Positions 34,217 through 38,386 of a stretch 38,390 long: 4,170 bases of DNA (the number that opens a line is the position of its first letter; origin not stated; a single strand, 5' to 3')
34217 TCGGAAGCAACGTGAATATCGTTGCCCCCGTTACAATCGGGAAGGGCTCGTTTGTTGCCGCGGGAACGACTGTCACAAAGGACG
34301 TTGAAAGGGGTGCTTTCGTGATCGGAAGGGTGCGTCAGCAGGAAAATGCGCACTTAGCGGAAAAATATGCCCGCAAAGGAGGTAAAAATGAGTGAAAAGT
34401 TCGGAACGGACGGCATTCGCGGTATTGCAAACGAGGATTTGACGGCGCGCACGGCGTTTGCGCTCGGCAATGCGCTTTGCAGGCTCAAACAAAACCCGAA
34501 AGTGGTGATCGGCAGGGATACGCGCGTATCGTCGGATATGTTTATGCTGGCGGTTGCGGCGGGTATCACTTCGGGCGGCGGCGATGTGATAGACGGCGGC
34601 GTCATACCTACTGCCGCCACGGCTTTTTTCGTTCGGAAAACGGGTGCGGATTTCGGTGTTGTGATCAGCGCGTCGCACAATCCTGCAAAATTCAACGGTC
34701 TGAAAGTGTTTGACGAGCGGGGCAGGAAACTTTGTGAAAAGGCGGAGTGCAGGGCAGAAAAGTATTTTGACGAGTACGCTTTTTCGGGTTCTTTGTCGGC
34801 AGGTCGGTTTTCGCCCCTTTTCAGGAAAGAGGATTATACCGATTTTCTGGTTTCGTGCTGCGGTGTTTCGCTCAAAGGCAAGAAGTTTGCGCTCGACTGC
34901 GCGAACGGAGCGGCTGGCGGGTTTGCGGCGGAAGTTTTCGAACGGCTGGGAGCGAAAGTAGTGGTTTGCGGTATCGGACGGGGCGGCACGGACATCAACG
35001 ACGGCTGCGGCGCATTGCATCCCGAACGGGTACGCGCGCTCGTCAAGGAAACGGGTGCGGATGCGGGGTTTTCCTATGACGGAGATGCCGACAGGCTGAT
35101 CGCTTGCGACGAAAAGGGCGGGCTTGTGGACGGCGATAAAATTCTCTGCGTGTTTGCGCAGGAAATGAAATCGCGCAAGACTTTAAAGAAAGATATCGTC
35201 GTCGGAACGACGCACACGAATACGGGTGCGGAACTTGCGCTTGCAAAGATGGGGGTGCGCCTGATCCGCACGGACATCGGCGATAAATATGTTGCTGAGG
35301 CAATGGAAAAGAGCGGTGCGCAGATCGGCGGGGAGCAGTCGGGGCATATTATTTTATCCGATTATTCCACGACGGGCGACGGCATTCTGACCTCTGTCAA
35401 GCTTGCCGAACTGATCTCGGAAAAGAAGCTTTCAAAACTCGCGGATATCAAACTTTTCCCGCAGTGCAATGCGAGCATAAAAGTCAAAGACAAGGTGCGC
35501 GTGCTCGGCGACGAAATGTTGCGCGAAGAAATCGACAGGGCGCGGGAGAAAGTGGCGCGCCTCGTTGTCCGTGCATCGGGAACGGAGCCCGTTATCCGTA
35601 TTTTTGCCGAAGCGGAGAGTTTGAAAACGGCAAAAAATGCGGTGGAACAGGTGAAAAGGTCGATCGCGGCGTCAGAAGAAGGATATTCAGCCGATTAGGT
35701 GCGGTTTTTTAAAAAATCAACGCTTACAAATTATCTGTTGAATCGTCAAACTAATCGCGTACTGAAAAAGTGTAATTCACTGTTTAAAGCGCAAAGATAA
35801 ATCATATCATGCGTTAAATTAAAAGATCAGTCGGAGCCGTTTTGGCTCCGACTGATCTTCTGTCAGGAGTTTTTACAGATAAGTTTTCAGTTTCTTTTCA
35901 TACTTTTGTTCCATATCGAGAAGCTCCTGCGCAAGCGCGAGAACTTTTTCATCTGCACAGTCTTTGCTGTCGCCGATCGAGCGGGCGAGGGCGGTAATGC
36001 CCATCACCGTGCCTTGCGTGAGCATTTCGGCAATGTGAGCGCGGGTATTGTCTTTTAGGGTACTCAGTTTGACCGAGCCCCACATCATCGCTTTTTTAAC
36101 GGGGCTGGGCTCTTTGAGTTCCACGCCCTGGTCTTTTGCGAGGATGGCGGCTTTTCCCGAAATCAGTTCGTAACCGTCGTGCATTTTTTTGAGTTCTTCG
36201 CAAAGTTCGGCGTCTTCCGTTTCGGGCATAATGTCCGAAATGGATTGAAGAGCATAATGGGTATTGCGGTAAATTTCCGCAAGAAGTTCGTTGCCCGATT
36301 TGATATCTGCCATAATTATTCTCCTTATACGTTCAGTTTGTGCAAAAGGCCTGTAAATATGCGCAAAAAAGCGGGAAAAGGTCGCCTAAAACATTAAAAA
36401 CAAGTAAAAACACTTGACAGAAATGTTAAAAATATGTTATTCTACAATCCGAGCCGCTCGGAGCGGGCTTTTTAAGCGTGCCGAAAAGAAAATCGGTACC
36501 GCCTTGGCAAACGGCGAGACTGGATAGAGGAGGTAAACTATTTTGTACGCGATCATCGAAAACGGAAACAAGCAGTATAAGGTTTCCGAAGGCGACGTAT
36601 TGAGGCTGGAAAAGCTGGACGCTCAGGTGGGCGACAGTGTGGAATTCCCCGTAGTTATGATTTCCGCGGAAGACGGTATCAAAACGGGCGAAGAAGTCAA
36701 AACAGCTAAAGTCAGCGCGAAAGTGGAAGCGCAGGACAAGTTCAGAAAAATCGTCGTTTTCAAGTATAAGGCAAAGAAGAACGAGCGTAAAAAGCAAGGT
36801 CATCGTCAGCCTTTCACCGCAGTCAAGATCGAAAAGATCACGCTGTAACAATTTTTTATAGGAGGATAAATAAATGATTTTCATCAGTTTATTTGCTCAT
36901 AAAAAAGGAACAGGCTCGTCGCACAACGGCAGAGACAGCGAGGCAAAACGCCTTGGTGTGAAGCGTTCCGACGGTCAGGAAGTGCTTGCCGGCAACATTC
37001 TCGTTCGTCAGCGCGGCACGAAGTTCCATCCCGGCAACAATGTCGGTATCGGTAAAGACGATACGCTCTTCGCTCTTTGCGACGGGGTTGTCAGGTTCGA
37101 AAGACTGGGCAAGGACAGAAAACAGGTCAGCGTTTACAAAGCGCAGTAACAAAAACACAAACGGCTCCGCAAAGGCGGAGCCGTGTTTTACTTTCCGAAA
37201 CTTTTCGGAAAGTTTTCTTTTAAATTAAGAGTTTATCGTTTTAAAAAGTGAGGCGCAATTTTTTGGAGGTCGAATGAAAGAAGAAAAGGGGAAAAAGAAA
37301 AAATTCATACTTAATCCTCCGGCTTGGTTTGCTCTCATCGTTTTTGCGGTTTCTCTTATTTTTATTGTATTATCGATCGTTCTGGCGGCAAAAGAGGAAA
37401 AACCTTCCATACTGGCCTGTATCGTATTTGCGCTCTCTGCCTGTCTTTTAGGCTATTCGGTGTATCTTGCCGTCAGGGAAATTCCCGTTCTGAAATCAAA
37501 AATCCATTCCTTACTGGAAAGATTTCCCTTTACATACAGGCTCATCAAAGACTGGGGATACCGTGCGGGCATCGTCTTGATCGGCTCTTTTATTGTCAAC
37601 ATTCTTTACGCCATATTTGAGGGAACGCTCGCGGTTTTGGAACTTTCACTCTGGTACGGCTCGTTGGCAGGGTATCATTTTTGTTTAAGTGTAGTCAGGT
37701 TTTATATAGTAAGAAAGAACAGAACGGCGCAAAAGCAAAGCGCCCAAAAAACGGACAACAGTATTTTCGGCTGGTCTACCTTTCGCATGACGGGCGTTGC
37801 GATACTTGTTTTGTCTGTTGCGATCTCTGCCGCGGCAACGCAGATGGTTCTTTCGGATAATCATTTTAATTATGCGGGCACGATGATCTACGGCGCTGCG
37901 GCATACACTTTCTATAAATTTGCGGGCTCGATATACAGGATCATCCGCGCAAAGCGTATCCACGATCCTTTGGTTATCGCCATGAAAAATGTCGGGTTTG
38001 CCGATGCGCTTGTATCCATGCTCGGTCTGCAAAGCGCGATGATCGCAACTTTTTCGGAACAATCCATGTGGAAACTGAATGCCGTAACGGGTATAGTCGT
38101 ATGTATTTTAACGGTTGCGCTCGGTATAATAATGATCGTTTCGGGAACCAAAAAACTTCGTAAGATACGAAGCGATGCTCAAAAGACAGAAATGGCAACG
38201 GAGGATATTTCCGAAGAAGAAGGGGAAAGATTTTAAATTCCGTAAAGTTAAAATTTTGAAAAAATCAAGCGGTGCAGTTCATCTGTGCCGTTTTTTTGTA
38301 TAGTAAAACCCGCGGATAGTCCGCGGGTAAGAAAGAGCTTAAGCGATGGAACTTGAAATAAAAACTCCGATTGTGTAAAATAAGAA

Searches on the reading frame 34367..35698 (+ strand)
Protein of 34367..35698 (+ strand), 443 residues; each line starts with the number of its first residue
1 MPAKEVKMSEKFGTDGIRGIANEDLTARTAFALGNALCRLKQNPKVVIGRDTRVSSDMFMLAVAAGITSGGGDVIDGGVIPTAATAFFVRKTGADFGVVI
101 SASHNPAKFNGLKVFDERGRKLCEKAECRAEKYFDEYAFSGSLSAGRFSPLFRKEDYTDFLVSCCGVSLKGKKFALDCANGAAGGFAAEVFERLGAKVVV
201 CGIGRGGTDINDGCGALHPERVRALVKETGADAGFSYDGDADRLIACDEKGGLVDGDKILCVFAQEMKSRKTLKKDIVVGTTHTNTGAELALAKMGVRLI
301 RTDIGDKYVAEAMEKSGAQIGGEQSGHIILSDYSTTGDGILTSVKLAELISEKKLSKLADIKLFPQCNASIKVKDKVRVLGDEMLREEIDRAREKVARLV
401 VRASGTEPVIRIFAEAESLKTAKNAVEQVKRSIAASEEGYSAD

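Call 29: find_encoding_contigs(protein=window:34367-35698:+, flank=10000, max_places=4)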
Protein window:34367-35698:+ (443 aa): no gene with exactly this product is on record in the collection.

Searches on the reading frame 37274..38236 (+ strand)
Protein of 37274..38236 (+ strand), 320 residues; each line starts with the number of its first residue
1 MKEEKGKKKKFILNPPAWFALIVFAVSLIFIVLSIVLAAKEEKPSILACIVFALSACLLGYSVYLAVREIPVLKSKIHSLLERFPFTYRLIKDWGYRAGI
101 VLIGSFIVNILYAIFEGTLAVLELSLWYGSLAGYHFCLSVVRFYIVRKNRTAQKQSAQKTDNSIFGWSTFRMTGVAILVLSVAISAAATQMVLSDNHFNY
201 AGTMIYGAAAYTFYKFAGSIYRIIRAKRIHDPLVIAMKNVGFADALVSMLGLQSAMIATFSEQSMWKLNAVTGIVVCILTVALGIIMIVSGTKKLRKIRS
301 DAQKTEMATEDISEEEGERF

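Call 28: find_encoding_contigs(protein=window:37274-38236:+, flank=10000, max_places=4)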
Protein window:37274-38236:+ (320 aa): no gene with exactly this product is on record in the collection.
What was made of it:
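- Tried and rejected: Look-ups of two genes near the right end were not on record (calls 28, 29).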
